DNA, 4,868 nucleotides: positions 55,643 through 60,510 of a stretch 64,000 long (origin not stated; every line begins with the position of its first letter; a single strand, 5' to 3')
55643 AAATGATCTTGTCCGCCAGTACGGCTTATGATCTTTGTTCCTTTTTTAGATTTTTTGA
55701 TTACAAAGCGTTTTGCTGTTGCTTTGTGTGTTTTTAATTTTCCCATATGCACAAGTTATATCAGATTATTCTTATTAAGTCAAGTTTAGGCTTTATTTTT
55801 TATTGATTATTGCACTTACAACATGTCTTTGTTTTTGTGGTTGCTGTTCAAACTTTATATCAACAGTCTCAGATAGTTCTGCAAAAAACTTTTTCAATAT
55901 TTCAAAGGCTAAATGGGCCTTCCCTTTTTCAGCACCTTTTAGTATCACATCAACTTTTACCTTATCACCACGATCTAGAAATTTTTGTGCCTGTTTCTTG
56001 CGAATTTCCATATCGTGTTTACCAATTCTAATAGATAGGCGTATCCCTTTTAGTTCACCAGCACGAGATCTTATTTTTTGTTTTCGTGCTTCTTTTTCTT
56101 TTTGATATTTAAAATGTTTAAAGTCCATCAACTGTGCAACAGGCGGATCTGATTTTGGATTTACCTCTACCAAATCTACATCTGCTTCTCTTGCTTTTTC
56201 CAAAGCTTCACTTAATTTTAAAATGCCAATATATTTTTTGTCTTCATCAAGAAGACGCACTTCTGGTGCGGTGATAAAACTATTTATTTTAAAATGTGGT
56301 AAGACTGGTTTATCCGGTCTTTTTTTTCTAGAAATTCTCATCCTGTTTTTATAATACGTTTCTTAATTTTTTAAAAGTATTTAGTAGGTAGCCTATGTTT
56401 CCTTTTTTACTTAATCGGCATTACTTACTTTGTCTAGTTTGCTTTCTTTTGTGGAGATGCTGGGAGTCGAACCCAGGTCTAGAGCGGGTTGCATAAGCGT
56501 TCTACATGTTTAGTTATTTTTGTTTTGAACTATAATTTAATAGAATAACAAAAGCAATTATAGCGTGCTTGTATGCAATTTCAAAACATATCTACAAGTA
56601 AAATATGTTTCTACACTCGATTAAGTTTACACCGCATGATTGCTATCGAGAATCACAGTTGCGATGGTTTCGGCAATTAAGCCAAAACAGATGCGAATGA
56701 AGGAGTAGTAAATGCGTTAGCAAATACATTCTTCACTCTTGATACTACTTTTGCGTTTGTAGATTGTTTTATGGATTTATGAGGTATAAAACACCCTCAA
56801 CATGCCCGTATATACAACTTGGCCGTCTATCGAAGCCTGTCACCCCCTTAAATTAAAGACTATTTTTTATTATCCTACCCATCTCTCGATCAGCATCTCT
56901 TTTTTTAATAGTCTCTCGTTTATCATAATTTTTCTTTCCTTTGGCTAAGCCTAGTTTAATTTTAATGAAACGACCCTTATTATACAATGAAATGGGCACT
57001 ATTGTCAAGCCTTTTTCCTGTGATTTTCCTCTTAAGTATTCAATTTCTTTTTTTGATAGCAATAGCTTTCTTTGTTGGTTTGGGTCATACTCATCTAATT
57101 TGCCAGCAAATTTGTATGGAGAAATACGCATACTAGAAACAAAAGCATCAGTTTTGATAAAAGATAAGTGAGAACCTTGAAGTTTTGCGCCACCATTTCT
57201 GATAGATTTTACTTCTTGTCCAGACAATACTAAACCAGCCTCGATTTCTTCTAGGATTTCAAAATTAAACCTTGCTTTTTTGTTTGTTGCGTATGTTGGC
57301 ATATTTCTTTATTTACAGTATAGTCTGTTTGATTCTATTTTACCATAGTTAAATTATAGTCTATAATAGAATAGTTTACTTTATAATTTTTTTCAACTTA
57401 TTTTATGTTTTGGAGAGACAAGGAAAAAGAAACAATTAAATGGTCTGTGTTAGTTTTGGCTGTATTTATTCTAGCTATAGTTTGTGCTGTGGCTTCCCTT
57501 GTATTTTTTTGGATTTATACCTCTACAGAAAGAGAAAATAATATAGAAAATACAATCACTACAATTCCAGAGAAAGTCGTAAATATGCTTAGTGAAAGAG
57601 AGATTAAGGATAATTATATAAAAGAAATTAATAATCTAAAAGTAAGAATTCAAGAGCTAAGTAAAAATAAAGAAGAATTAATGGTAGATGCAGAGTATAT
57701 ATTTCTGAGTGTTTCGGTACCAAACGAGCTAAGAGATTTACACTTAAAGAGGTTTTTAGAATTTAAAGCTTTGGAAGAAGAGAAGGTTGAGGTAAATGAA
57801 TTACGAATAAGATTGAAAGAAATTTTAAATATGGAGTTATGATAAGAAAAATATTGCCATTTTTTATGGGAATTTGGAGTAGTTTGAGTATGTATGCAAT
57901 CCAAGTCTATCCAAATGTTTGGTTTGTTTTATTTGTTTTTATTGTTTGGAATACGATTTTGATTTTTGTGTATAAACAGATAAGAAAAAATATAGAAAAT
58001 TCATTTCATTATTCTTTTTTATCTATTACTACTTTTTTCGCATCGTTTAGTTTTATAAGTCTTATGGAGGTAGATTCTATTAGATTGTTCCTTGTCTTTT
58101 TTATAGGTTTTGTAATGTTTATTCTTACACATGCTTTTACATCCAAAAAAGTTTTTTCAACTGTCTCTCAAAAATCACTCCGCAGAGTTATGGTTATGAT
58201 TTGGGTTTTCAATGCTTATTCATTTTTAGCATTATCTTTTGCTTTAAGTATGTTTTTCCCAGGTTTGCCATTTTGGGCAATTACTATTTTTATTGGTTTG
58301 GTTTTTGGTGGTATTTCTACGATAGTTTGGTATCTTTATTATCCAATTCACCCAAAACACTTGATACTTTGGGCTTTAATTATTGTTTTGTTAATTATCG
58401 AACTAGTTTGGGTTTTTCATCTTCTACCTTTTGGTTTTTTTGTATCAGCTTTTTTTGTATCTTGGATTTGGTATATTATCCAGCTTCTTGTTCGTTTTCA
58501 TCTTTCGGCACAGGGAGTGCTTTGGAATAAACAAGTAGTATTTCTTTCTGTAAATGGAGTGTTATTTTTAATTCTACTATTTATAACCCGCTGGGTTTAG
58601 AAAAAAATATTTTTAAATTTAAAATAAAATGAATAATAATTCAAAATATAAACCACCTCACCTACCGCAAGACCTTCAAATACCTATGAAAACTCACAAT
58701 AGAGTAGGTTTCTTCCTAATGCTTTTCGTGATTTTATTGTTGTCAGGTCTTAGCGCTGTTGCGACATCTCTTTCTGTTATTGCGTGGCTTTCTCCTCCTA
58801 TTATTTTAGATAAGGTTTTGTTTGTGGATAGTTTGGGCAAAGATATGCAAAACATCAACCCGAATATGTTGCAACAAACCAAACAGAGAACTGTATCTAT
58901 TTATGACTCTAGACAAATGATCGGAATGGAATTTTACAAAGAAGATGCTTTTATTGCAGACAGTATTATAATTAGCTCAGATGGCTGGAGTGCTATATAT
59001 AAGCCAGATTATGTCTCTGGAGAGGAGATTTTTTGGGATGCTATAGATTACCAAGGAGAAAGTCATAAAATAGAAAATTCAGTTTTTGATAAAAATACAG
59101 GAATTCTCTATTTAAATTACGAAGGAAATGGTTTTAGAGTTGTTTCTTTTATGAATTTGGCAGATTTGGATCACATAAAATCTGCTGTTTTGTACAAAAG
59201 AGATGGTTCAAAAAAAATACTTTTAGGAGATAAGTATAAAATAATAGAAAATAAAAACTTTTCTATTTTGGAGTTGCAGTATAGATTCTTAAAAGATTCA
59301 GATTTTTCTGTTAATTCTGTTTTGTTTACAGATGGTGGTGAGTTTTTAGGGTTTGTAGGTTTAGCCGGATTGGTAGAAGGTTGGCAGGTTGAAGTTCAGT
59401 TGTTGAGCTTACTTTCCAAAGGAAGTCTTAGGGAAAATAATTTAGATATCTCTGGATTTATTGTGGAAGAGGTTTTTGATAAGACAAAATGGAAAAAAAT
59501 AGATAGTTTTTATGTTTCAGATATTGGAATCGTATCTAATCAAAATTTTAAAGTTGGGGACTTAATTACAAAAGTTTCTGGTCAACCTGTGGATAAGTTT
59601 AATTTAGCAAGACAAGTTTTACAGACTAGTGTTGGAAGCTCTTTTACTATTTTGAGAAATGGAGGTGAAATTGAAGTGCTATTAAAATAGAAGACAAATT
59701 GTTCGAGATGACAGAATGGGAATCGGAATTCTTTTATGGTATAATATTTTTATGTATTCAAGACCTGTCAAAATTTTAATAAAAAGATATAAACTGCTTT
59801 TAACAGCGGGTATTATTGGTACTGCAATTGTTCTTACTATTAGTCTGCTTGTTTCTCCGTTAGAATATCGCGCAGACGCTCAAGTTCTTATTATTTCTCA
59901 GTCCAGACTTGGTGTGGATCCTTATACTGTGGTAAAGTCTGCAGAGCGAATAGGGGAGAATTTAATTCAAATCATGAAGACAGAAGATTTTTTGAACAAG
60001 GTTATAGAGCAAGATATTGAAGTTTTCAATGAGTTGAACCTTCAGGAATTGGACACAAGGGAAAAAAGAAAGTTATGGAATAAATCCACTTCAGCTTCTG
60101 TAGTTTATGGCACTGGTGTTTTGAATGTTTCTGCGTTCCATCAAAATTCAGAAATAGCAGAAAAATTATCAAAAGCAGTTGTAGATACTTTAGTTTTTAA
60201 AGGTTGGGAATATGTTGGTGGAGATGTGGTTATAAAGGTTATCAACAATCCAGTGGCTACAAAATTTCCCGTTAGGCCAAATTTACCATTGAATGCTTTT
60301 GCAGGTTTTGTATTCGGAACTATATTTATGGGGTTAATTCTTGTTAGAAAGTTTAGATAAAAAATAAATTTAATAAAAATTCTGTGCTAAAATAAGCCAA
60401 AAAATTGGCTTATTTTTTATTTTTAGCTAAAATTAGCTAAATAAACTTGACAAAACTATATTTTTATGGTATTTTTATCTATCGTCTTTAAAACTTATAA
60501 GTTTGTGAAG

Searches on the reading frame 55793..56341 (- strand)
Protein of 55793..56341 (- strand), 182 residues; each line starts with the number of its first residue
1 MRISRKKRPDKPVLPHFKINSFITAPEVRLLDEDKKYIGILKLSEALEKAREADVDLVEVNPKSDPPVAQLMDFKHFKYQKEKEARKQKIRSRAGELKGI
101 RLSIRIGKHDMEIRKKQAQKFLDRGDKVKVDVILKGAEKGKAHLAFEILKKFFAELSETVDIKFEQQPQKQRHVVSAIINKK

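Call 87: search_protein_families(library=pfam, proteins=[window:55793-56341:-], max_evalue=0.0001)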
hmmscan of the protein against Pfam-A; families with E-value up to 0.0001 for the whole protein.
window:55793-56341:- (182 aa): 2 families
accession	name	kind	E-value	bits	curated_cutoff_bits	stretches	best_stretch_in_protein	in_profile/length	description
PF05198.21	IF3_N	-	7e-25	87.4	26.9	1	19-88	1-70/70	Translation initiation factor IF-3, N-terminal domain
PF00707.27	IF3_C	-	2.1e-17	63.3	34.8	1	96-180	2-84/86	Translation initiation factor IF-3, C-terminal domain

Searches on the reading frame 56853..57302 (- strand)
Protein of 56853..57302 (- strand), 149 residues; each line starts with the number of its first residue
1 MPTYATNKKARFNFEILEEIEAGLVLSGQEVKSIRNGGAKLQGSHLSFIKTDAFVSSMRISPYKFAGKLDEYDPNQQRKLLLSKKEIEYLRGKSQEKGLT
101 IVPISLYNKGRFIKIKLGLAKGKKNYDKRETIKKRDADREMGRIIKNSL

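Call 87: search_protein_families(library=pfam, proteins=[window:56853-57302:-], max_evalue=0.0001)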
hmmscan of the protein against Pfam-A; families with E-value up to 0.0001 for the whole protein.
window:56853-57302:- (149 aa): 1 family
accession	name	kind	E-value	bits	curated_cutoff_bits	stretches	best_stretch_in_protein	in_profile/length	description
PF01668.23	SmpB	-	7e-51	172.4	27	1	5-147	2-143/143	SmpB protein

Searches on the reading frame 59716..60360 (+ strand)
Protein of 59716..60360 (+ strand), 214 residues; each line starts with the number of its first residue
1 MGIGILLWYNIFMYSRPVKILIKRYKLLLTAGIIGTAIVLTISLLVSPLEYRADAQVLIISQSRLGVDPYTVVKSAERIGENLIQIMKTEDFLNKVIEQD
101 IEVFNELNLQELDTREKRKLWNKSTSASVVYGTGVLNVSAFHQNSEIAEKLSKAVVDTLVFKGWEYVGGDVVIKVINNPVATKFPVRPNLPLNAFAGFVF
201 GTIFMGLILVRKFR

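Call 87: search_protein_families(library=pfam, proteins=[window:59716-60360:+], max_evalue=0.0001)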
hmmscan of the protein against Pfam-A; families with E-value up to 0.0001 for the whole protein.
window:59716-60360:+ (214 aa): 1 family
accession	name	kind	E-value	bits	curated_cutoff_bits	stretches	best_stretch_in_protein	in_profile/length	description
PF02706.20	Wzz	-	5.5e-06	27.1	25.5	1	18-99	9-90/91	Chain length determinant protein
